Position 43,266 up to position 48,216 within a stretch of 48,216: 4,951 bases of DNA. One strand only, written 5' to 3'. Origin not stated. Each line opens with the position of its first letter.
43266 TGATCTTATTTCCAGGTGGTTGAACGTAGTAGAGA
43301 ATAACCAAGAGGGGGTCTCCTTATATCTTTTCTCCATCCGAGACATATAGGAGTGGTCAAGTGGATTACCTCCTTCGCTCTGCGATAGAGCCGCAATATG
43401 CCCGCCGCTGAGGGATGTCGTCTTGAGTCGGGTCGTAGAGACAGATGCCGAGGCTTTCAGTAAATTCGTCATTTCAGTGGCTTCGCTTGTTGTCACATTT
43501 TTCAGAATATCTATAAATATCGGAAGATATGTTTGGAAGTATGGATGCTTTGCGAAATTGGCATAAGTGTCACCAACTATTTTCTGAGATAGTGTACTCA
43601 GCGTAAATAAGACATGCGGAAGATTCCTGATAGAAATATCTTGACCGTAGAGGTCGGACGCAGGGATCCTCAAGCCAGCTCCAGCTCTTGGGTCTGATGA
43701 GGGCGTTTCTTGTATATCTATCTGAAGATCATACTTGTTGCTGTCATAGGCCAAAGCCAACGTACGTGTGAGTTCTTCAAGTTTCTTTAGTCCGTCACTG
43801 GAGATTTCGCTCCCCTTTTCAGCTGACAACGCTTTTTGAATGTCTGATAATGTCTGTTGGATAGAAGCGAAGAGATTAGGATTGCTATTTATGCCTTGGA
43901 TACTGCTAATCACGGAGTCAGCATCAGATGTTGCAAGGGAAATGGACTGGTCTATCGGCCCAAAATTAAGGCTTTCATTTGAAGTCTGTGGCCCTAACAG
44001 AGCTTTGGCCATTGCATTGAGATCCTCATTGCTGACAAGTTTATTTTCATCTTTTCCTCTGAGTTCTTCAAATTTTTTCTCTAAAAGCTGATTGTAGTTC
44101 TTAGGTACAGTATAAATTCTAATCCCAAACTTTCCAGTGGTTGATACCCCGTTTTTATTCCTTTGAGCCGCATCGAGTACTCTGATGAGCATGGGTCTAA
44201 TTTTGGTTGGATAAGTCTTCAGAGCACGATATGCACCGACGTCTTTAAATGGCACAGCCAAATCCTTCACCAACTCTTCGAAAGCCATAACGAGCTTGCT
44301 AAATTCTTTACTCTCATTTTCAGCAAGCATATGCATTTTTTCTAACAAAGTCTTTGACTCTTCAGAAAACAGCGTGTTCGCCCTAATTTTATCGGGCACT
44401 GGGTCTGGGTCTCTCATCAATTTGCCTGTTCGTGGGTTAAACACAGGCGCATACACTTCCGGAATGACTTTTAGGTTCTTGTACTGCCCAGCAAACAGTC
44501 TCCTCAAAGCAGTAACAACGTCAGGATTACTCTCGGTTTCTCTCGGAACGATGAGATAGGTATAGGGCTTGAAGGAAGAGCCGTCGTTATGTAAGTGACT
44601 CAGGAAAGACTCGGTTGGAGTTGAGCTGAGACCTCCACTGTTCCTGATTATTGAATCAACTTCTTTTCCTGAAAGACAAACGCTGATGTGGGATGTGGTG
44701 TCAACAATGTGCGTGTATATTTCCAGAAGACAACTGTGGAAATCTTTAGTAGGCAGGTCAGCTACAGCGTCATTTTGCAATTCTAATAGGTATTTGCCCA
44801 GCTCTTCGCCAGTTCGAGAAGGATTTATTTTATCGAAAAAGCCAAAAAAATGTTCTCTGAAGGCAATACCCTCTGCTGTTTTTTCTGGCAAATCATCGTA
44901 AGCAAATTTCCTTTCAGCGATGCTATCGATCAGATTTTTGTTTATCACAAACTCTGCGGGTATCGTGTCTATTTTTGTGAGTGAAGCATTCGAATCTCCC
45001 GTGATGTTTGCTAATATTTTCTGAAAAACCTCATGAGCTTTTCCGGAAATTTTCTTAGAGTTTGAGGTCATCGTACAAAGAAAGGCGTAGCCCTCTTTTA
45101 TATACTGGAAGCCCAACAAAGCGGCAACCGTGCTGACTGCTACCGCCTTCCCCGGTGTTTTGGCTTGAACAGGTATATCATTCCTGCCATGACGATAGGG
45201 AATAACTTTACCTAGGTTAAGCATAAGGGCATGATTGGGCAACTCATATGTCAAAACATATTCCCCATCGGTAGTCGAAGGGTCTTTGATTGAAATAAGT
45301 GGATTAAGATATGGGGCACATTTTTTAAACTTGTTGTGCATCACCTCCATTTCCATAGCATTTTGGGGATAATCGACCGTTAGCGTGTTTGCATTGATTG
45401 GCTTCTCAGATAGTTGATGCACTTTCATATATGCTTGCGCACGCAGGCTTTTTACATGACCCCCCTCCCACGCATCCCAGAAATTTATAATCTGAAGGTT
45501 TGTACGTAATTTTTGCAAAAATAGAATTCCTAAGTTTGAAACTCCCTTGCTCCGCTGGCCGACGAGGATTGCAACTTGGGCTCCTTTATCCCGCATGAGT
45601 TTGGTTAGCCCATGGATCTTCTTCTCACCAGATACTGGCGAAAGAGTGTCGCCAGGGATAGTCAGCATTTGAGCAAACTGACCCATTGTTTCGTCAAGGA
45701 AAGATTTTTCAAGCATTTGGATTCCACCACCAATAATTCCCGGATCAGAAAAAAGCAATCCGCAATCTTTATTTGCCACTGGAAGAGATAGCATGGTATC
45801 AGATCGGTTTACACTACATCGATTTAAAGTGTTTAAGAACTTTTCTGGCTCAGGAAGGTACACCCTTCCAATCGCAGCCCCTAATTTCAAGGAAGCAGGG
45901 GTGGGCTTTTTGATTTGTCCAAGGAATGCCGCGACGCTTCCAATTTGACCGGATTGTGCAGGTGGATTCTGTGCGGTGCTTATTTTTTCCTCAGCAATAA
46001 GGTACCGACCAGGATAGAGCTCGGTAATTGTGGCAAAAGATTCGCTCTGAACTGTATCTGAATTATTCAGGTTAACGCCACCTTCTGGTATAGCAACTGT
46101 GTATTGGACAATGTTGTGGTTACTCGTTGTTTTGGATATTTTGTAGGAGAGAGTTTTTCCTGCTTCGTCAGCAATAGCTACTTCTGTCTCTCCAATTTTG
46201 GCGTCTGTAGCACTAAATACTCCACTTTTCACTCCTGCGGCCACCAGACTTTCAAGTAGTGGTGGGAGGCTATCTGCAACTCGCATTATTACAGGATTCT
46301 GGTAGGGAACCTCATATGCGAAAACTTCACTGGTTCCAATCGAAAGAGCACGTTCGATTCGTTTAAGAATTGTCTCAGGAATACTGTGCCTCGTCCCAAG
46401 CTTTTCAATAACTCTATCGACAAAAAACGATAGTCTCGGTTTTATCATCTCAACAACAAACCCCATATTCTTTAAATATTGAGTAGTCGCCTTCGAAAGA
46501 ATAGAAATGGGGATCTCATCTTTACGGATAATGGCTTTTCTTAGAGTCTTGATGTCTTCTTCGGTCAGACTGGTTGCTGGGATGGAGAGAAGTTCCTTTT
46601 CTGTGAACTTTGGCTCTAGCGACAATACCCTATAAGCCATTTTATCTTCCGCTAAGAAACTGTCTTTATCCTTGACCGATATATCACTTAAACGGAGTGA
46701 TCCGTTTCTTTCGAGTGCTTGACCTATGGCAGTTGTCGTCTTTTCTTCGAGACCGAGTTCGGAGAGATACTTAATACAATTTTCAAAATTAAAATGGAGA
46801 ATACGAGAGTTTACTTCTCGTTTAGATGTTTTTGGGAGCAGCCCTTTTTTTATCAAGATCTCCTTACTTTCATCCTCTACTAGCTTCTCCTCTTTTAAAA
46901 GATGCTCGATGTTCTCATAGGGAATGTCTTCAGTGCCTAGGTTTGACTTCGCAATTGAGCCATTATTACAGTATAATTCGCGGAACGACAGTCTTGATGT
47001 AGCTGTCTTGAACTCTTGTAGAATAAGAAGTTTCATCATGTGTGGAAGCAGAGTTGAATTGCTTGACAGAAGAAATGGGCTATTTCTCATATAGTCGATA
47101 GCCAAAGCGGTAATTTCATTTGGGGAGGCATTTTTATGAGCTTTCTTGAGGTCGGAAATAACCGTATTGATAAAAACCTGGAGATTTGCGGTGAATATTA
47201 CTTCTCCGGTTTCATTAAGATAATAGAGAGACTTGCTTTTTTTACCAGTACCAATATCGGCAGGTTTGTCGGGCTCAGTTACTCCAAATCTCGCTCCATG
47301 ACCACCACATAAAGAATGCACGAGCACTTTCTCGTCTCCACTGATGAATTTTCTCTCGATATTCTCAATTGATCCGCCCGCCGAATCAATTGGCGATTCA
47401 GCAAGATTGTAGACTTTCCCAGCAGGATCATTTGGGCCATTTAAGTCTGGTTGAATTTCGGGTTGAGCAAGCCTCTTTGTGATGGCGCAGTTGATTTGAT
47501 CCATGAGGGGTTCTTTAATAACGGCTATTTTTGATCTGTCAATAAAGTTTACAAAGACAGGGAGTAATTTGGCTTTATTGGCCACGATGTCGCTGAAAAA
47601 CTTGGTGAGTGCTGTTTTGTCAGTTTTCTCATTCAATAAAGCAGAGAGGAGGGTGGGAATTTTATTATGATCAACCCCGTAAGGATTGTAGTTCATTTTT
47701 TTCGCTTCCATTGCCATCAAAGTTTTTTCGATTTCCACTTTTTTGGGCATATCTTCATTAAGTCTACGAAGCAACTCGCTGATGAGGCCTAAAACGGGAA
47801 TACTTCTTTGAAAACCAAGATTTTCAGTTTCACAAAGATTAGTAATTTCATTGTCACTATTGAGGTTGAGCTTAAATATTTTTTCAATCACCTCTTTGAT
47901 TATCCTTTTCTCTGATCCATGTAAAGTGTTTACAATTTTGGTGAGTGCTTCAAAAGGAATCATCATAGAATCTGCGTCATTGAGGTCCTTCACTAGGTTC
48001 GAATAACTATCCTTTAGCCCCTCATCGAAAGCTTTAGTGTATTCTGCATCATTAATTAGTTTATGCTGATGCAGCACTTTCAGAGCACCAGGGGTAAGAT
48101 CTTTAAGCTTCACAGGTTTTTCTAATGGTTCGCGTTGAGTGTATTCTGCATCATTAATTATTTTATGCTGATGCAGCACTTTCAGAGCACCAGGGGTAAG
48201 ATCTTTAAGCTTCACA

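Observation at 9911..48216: Array of five consecutive giant, non-repetitive, family-less ORFs (>=12,680 aa in total)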

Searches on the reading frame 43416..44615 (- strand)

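Call 85: search_protein_families(library=ncbifam, proteins=[window:43416-44615:-], max_evalue=0.1)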
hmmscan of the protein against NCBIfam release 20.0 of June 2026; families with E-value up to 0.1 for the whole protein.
window:43416-44615:- (400 aa): 1 family
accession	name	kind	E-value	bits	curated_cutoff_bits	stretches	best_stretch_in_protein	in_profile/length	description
TIGR04280.1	geopep_mat_rSAM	hypoth_equivalog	0.057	12.4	400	1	58-115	21-77/428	geopeptide radical SAM maturase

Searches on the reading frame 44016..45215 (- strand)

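Call 85: search_protein_families(library=ncbifam, proteins=[window:44016-45215:-], max_evalue=0.1)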
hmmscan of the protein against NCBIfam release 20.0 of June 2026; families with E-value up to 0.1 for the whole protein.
window:44016-45215:- (400 aa): 1 family
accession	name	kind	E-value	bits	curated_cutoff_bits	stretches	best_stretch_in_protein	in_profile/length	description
TIGR04280.1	geopep_mat_rSAM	hypoth_equivalog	0.059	12.3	400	1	258-315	21-77/428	geopeptide radical SAM maturase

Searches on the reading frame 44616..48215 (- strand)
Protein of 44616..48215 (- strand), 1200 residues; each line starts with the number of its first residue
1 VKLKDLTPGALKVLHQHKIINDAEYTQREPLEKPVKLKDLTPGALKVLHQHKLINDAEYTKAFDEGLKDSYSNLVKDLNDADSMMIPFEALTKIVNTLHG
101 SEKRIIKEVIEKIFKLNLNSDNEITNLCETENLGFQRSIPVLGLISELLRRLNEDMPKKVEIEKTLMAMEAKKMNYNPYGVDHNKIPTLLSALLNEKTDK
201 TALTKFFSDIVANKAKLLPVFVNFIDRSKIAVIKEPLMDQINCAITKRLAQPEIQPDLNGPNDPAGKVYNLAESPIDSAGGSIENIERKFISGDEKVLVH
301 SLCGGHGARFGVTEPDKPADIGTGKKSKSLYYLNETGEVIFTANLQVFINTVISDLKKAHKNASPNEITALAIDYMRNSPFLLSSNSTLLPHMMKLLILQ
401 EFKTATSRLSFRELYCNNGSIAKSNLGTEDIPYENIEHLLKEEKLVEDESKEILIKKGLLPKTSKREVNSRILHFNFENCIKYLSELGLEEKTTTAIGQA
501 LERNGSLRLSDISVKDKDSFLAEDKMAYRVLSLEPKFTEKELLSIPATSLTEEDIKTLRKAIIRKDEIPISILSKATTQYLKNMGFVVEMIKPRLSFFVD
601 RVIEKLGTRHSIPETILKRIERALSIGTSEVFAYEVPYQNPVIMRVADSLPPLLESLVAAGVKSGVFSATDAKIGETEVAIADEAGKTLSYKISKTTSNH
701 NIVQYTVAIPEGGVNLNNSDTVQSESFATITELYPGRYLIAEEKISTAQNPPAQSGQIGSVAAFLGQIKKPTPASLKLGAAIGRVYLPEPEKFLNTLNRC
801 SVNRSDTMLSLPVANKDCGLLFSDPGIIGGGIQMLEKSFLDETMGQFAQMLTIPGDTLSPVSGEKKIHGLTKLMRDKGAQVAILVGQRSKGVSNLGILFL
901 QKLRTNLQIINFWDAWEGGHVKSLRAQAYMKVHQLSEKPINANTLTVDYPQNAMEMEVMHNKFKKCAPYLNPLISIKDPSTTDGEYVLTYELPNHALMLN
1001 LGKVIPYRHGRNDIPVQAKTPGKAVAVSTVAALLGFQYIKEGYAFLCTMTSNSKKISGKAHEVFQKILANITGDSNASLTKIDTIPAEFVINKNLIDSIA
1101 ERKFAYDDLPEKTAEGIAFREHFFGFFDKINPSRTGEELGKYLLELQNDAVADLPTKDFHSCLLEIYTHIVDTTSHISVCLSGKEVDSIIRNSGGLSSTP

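Call 54: search_protein_representatives(protein=window:44616-48215:-)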
Query: 1200 residues. Proteins with E-value up to 0.001 (for the whole library): 1; up to 1e-10: 0; up to 1e-30: 0. The best 1 are listed.
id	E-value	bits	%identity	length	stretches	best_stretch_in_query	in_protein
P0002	8.5e-08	47.1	23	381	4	1104-1191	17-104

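Call 56: find_encoding_contigs(protein=P0002, flank=10000)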
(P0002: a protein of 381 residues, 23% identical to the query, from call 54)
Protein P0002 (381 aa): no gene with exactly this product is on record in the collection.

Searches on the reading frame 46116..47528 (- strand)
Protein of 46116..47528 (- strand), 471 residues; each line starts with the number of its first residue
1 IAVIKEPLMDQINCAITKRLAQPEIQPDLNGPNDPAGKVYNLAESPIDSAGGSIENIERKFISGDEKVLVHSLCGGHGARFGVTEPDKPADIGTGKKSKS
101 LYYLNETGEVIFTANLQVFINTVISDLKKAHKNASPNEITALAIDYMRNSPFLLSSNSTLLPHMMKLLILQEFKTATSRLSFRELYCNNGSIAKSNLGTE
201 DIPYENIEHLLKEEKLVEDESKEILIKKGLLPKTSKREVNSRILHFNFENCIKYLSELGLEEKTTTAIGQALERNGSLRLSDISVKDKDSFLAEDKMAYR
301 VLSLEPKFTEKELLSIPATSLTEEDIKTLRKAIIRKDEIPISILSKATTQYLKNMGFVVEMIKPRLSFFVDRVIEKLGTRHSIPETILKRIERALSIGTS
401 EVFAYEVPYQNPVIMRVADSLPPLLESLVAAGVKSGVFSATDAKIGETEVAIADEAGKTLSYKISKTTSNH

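Call 79: search_solved_structures(query=window:46116-47528:-, max_evalue=10, show_alignments=3)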
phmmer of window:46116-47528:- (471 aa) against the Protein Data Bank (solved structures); distinct sequences matched with E-value up to 10: 1.
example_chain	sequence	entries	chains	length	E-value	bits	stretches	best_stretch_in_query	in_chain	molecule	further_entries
1n1f_A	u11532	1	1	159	1.8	10.9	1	322-376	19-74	interleukin-19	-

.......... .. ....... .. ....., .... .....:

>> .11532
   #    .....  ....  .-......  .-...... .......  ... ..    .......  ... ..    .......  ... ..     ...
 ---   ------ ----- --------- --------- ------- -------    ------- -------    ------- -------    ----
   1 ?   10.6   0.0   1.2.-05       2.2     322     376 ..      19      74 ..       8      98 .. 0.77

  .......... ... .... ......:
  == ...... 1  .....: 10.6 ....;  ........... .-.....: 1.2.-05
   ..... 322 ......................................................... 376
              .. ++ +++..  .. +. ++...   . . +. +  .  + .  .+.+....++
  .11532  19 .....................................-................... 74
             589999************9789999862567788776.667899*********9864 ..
